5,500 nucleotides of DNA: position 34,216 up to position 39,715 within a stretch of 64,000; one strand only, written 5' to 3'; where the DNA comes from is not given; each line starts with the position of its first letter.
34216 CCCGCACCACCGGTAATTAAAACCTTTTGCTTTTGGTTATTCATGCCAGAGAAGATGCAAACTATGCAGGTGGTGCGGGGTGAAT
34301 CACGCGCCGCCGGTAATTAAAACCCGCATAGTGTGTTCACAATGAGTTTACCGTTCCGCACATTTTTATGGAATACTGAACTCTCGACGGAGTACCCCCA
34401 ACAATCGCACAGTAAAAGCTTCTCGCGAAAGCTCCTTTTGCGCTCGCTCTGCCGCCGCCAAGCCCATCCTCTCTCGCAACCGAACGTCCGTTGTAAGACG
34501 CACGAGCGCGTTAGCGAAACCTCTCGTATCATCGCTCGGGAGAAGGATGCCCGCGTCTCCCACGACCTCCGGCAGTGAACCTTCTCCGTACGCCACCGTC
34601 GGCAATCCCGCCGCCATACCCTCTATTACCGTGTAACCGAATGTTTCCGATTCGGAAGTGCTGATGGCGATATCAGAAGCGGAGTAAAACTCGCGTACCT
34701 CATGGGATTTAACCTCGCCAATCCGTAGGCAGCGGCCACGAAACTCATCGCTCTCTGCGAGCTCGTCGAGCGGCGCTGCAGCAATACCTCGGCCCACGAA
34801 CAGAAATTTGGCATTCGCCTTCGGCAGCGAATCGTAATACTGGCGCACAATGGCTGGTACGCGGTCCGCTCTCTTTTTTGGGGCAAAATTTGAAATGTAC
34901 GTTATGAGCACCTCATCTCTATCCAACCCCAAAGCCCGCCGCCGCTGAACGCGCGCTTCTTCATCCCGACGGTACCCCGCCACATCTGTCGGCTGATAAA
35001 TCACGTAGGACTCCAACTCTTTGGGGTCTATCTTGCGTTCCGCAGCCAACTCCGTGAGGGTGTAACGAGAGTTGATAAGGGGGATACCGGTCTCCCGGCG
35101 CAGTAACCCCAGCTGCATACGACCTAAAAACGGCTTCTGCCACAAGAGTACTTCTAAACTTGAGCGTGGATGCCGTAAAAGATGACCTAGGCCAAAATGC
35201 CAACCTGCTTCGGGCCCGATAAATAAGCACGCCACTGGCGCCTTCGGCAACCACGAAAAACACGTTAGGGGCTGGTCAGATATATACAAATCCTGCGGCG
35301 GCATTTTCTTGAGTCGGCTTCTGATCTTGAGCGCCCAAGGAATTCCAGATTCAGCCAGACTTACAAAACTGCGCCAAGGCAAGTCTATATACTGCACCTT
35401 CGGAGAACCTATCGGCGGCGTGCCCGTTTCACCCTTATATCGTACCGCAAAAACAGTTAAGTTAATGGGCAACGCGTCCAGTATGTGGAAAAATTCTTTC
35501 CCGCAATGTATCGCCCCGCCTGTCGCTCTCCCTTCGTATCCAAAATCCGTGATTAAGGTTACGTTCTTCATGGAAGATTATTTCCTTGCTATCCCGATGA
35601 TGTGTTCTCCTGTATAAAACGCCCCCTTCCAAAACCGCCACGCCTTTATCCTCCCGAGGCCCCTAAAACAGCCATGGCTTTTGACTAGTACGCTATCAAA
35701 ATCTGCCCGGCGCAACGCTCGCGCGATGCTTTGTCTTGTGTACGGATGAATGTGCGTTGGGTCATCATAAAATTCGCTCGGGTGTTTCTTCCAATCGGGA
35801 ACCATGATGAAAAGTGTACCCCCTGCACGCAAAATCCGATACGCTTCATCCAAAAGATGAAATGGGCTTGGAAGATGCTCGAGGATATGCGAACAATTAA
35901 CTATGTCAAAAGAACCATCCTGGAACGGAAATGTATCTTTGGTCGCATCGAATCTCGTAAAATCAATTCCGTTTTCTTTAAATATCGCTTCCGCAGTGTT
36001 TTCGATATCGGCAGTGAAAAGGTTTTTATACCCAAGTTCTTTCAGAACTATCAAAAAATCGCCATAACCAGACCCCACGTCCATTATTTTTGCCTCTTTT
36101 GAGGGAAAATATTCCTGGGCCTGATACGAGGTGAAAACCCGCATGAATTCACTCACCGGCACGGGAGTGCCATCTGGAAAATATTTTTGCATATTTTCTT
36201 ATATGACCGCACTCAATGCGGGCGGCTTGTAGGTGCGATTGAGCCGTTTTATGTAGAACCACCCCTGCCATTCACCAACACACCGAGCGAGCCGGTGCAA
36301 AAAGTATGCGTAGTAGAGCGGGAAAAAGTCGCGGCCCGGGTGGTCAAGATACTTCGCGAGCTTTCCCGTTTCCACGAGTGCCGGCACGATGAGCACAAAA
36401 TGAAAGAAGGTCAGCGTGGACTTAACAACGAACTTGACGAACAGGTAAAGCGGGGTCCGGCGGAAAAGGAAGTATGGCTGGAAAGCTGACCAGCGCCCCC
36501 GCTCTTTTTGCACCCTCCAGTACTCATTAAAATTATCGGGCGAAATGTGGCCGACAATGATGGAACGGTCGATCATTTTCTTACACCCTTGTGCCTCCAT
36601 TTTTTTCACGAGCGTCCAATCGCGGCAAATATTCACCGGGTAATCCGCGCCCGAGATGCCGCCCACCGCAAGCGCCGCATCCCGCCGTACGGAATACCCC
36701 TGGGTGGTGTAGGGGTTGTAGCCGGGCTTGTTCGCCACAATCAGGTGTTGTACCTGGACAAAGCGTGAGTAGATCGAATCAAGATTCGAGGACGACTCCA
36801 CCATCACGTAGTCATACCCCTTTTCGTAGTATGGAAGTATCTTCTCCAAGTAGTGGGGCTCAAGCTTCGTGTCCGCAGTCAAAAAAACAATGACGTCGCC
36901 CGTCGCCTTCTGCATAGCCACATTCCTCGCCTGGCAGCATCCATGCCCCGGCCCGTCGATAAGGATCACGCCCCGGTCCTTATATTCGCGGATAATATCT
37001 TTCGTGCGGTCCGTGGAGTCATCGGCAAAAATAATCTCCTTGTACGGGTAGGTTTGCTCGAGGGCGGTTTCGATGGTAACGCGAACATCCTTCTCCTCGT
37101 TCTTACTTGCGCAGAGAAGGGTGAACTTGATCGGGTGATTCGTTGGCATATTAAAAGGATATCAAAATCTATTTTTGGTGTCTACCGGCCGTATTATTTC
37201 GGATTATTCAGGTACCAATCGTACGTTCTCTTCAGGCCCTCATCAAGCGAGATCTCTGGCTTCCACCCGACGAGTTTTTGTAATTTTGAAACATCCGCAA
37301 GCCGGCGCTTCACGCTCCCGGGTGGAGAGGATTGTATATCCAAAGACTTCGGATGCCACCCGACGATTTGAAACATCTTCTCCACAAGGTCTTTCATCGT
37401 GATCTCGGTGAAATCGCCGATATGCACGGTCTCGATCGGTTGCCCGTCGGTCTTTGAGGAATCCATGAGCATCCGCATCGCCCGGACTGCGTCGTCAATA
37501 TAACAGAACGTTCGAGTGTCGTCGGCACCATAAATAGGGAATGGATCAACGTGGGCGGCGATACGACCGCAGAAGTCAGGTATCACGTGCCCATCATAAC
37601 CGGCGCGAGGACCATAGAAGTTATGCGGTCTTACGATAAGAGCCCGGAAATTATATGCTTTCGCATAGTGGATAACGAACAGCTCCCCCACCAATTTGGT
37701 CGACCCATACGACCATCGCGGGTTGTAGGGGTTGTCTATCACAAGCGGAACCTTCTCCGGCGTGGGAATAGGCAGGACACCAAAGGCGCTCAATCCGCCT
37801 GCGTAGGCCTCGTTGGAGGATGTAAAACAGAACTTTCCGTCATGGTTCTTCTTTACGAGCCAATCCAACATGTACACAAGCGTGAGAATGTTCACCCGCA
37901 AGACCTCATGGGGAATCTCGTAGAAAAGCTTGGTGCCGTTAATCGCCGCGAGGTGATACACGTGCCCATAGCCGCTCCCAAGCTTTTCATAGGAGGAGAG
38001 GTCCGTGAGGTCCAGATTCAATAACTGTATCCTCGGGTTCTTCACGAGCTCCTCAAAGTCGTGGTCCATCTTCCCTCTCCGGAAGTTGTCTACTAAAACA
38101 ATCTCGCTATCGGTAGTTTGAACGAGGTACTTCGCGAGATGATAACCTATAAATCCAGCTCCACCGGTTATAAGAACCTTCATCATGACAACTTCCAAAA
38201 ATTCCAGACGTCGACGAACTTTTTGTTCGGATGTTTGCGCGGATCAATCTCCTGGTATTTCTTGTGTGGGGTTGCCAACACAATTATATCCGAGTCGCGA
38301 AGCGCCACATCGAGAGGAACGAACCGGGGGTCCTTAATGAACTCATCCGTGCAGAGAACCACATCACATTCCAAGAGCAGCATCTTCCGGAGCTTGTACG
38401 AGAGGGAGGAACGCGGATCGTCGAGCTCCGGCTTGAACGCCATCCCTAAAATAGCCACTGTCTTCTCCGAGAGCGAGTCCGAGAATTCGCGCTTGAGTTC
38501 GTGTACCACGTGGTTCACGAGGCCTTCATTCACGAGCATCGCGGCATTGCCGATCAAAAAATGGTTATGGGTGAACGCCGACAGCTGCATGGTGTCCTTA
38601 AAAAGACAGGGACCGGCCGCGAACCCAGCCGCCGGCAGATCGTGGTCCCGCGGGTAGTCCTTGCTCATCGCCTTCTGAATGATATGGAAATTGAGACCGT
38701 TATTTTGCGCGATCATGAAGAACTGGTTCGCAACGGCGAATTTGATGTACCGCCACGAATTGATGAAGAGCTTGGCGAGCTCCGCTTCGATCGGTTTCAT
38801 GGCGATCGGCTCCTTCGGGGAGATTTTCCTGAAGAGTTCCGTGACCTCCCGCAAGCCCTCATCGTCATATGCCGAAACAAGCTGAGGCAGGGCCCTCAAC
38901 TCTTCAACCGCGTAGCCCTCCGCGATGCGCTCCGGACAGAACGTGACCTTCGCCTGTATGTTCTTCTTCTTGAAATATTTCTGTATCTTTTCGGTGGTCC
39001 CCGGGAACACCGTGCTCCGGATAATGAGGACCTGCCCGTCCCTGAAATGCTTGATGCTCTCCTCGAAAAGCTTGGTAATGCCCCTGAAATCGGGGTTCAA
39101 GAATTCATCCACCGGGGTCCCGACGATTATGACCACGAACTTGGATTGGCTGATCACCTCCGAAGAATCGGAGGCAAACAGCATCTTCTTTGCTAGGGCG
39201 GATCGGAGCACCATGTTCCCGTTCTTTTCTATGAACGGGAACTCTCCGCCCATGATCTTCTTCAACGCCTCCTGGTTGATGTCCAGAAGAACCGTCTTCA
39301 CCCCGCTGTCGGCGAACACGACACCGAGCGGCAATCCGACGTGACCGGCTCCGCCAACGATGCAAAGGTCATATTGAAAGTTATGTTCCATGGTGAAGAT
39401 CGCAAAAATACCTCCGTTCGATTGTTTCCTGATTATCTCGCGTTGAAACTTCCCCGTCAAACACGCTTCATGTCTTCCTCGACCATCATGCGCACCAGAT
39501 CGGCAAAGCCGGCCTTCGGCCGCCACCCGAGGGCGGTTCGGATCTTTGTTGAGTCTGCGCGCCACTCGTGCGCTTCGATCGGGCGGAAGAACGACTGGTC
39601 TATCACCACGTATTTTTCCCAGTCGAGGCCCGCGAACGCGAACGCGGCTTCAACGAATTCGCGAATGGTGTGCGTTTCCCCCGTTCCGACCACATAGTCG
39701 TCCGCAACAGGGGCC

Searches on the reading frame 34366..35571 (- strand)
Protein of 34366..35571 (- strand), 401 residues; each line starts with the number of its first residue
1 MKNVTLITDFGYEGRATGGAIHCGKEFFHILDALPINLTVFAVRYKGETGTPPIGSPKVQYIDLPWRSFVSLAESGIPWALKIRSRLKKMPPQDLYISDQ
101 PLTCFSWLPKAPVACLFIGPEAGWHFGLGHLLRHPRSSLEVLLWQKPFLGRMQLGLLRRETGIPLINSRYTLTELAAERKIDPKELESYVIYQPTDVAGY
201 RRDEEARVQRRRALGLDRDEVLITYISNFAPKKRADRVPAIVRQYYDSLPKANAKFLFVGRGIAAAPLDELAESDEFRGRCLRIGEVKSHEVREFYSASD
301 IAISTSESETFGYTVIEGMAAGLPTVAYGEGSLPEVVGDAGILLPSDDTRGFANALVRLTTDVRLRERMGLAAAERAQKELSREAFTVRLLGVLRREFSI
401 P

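Call 6: search_protein_families(library=pfam, proteins=[window:34366-35571:-], max_evalue=0.001)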
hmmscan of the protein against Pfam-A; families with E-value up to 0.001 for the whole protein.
window:34366-35571:- (401 aa): 3 families
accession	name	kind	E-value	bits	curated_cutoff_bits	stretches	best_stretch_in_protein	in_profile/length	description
PF00534.26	Glycos_transf_1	-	4.9e-23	82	26.4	1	211-375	6-171/172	Glycosyl transferases group 1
PF13692.12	Glyco_trans_1_4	-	1.5e-21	77.6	27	1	222-362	3-142/142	Glycosyl transferases group 1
PF13524.12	Glyco_trans_1_2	-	8.7e-06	26.2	25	1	276-381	27-133/144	Glycosyl transferase-like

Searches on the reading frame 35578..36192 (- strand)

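Call 6: search_protein_families(library=pfam, proteins=[window:35578-36192:-], max_evalue=0.001)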
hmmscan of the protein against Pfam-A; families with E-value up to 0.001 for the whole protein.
window:35578-36192:- (204 aa): 7 families
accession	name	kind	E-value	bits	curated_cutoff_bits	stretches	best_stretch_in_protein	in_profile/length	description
PF13489.12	Methyltransf_23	-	5.1e-20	72.3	27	1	30-167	20-161/164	Methyltransferase domain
PF08241.18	Methyltransf_11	-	6.8e-17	62.3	21.2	1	38-129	2-95/95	Methyltransferase domain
PF13649.12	Methyltransf_25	-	9.8e-12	45.9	27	1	36-125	1-97/97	Methyltransferase domain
PF13847.12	Methyltransf_31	-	1e-09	38.7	27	1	31-146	2-127/145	Methyltransferase domain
PF08242.18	Methyltransf_12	-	4.2e-09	37.5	30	1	37-127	1-98/98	Methyltransferase domain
PF07021.18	MetW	-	4.2e-08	33.5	21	1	33-123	14-104/193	Methionine biosynthesis protein MetW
PF01209.24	Ubie_methyltran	-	4.9e-07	29.8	20.1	1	31-130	46-152/233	ubiE/COQ5 methyltransferase family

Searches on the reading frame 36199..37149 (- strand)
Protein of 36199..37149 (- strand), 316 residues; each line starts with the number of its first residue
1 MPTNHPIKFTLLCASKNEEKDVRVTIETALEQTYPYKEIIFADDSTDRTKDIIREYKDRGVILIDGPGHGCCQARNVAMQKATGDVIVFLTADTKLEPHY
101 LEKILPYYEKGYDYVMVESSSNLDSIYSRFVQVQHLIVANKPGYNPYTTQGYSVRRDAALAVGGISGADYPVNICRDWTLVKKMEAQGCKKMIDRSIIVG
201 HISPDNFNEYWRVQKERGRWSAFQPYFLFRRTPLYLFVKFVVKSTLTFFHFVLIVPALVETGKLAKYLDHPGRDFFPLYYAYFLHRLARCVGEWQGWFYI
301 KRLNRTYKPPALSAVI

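Call 6: search_protein_families(library=pfam, proteins=[window:36199-37149:-], max_evalue=0.001)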
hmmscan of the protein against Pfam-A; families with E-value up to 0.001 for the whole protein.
window:36199-37149:- (316 aa): 2 families
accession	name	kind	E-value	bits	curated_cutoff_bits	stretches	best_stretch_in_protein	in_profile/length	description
PF00535.33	Glycos_transf_2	-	1.1e-25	91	23.3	1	15-126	6-122/168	Glycosyl transferase family 2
PF13641.12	Glyco_tranf_2_3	-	2.2e-06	28.3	27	1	9-220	3-227/230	Glycosyltransferase like family 2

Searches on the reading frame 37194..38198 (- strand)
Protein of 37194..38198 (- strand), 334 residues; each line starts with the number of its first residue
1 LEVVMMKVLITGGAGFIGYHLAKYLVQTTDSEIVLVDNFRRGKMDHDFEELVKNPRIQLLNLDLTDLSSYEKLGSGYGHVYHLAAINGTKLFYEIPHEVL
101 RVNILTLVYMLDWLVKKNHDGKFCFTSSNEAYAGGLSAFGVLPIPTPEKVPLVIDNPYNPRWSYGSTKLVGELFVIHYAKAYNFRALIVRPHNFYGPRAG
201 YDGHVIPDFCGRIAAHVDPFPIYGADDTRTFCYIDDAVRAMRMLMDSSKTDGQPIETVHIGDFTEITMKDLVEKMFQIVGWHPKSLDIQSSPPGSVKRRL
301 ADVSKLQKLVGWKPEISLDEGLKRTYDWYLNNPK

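Call 6: search_protein_families(library=pfam, proteins=[window:37194-38198:-], max_evalue=0.001)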
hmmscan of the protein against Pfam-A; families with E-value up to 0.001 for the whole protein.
window:37194-38198:- (334 aa): 7 families
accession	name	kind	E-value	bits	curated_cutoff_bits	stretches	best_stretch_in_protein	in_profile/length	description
PF16363.11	GDP_Man_Dehyd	-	8.4e-45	154.1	27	1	9-325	1-332/332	GDP-mannose 4,6 dehydratase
PF01370.27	Epimerase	-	7.4e-42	143.8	20.9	1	8-253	1-233/240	NAD dependent epimerase/dehydratase family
PF02719.21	Polysacc_synt_2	-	1.2e-15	57.9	20.2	2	155-289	129-257/293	Polysaccharide biosynthesis protein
PF07993.18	NAD_binding_4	-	3.5e-08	33.4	20.1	1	10-195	1-208/258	Male sterility protein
PF01073.25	3Beta_HSD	-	1.3e-06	28.1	22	1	9-131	1-119/280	3-beta hydroxysteroid dehydrogenase/isomerase family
PF04321.23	RmlD_sub_bind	-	9.4e-06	25.3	27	1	6-282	1-234/287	RmlD substrate binding domain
PF08659.16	KR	-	0.00031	21.2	22.6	1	8-75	3-73/180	KR domain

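Call 84: search_protein_families(library=ncbifam, proteins=[window:37194-38198:-], max_evalue=1e-10)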
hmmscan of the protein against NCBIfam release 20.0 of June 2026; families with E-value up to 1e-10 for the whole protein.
window:37194-38198:- (334 aa): 12 families
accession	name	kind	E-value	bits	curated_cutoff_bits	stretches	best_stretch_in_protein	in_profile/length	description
TIGR01181.1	dTDP_gluc_dehyt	equivalog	4.7e-42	144.2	365.1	1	7-332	1-314/321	dTDP-glucose 4,6-dehydratase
TIGR04180.1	EDH_00030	hypoth_equivalog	1.4e-30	106.4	475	1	8-316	1-296/297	NAD-dependent 4,6-dehydratase LegB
NF007490.0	PRK10084.1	subfamily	3.1e-25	88.9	649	1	6-333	1-338/361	dTDP-glucose 4,6-dehydratase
NF047922.1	GDPFucSynFcl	equivalog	1.1e-22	80.8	500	1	164-332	134-304/308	GDP-L-fucose synthase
TIGR01179.1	galE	equivalog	5.7e-22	78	262.3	1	7-332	1-328/332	UDP-glucose 4-epimerase GalE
NF007582.0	PRK10217.1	equivalog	1.1e-21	77.4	698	1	5-332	1-334/355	dTDP-glucose 4,6-dehydratase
NF008872.0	PRK11908.1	equivalog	3.5e-20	72.3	294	1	5-331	1-337/349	bifunctional UDP-4-keto-pentose/UDP-xylose synthase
NF011728.1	PRK15181.1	equivalog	1.1e-18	67.4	760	1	7-331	17-339/348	Vi polysaccharide biosynthesis UDP-N-acetylglucosaminuronic acid C-4 epimerase TviC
NF043036.1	ErythonDh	equivalog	4e-17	62.4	325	1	6-180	1-165/321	D-erythronate dehydrogenase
TIGR02197.1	heptose_epim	equivalog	4.8e-17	62.1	274.6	1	8-331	1-315/316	ADP-glyceromanno-heptose 6-epimerase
TIGR01472.1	gmd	equivalog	1.1e-12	47.9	415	1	8-283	3-276/342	GDP-mannose 4,6-dehydratase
NF005998.1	PRK08125.1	equivalog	2.4e-11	42.7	777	0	6-329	316-649/649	bifunctional UDP-4-amino-4-deoxy-L-arabinose formyltransferase/UDP-glucuronic acid oxidase ArnA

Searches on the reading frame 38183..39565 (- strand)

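Call 6: search_protein_families(library=pfam, proteins=[window:38183-39565:-], max_evalue=0.001)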
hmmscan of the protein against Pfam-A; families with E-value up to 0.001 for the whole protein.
window:38183-39565:- (460 aa): 4 families
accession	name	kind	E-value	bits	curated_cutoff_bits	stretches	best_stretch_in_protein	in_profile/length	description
PF03721.20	UDPG_MGDP_dh_N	-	4.4e-31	108.4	27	1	68-236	4-178/187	UDP-glucose/GDP-mannose dehydrogenase family, NAD binding domain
PF03720.21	UDPG_MGDP_dh_C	-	3.5e-12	47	30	1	371-458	1-102/103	UDP-glucose/GDP-mannose dehydrogenase family, UDP binding domain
PF00984.24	UDPG_MGDP_dh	-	6.9e-09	36.1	25.4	1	260-335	2-78/94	UDP-glucose/GDP-mannose dehydrogenase family, central domain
PF03446.21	NAD_binding_2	-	0.00059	20.3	21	0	72-204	6-113/161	NAD binding domain of 6-phosphogluconate dehydrogenase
